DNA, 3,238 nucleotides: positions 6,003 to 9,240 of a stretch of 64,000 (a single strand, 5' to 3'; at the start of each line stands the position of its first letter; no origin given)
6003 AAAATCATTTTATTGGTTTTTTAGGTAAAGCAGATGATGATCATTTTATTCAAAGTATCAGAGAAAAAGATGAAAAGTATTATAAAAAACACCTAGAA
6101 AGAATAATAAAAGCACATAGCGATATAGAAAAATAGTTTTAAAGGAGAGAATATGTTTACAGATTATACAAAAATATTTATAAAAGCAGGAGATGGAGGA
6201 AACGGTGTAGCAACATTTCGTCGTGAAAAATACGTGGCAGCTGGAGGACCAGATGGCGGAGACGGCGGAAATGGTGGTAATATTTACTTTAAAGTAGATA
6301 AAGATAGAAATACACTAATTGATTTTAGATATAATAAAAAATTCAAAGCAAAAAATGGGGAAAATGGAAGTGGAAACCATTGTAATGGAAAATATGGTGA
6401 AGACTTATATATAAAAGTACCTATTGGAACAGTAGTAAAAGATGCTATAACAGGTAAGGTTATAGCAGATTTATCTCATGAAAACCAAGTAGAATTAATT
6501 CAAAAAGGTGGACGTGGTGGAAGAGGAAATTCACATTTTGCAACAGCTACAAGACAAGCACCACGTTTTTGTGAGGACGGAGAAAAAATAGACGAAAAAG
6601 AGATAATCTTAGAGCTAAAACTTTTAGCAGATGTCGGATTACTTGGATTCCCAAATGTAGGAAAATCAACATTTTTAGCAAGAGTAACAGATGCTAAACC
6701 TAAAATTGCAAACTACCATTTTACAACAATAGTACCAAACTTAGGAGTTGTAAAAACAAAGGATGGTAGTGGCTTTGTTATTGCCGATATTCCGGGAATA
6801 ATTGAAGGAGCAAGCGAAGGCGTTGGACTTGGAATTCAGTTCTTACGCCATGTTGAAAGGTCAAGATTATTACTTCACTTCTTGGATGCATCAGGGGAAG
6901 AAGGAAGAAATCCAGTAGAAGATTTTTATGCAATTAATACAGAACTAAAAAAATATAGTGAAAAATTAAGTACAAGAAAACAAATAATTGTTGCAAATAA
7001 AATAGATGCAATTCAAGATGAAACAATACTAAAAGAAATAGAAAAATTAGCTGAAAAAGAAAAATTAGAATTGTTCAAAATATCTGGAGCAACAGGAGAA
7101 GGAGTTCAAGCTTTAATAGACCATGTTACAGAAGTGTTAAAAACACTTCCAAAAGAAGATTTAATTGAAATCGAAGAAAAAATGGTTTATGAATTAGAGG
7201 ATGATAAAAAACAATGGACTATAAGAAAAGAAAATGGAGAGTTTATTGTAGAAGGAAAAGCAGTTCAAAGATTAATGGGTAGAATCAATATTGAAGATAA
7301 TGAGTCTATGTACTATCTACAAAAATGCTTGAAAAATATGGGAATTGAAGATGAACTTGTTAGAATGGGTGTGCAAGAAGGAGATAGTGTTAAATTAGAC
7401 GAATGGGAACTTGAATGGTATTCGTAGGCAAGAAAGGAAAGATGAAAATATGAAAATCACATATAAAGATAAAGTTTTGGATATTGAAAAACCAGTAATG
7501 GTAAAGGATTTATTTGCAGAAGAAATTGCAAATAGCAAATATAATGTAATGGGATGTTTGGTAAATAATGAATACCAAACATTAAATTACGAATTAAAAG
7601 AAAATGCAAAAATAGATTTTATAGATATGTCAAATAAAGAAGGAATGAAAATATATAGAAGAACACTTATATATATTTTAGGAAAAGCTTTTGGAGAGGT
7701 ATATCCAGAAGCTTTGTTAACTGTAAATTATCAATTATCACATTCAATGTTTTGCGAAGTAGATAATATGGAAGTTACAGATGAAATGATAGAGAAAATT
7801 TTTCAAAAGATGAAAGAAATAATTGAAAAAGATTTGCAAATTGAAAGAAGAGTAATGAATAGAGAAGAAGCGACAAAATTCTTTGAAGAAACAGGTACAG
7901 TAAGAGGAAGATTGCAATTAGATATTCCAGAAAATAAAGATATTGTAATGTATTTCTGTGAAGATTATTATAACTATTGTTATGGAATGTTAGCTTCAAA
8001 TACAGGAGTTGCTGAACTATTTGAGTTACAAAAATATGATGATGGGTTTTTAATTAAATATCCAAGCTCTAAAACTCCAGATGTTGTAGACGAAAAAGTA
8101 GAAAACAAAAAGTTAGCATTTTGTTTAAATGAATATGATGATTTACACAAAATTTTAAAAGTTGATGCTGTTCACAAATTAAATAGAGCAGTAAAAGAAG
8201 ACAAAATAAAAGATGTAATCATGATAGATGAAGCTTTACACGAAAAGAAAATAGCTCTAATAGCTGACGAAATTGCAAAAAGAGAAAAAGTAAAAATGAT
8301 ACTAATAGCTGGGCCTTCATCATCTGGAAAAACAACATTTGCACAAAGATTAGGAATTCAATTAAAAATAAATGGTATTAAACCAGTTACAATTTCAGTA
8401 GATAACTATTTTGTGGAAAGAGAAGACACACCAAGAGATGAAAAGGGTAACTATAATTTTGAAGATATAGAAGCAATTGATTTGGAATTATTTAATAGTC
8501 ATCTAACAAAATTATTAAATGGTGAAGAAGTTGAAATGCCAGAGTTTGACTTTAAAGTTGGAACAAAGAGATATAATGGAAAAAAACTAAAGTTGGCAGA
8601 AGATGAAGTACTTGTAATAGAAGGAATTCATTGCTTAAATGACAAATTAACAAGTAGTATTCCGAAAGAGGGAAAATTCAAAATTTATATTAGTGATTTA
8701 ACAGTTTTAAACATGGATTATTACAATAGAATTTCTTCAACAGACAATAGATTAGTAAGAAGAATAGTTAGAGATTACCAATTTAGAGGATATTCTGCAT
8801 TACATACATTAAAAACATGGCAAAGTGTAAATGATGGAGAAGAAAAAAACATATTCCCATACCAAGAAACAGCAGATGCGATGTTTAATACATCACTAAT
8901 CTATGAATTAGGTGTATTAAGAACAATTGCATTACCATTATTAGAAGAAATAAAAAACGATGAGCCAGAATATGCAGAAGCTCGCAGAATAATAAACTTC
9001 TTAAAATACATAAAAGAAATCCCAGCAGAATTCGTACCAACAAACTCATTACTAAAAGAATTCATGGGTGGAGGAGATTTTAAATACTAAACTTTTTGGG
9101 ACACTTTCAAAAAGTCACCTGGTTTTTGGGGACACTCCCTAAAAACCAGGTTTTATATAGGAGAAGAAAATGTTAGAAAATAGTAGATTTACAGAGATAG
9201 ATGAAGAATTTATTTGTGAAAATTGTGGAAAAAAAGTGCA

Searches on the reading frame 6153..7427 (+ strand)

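Call 74: search_protein_families(library=pfam, proteins=[window:6153-7427:+], max_evalue=0.00001)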
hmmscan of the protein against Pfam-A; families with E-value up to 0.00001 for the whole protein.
window:6153-7427:+ (424 aa): 4 families
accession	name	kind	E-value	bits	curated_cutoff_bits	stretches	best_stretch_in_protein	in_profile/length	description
PF01018.28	GTP1_OBG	-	2.4e-61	206.3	27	1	4-157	2-155/155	GTP1/OBG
PF01926.29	MMR_HSR1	-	5.7e-24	84.8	21.9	1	160-283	1-113/113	50S ribosome-binding GTPase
PF09269.16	DUF1967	-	1.2e-21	76.9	27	1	356-422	2-70/70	Domain of unknown function (DUF1967)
PF02421.24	FeoB_N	-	6.4e-13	48.9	27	1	161-324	3-155/156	Ferrous iron transport protein B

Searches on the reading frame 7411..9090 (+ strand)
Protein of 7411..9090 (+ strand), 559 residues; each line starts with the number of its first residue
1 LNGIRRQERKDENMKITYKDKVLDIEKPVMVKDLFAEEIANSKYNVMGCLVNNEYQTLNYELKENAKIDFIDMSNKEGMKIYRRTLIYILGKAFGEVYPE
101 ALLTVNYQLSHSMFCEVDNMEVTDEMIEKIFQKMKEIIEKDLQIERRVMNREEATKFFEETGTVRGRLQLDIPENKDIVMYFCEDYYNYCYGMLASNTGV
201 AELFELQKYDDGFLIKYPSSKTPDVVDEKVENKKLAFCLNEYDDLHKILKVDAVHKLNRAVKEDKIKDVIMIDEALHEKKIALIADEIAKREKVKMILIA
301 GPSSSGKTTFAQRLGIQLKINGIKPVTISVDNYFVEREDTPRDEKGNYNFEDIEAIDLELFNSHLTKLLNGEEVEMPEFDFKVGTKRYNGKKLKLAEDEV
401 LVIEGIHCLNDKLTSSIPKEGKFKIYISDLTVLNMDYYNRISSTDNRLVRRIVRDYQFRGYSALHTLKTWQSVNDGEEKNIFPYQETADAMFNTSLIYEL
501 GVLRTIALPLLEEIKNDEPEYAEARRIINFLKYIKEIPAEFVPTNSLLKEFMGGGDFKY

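Call 74: search_protein_families(library=pfam, proteins=[window:7411-9090:+], max_evalue=0.00001)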
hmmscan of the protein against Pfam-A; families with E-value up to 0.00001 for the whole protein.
window:7411-9090:+ (559 aa): 1 family
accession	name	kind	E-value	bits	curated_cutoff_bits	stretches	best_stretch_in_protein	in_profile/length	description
PF00485.24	PRK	-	3.3e-19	69.9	22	1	297-493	2-188/196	Phosphoribulokinase / Uridine kinase family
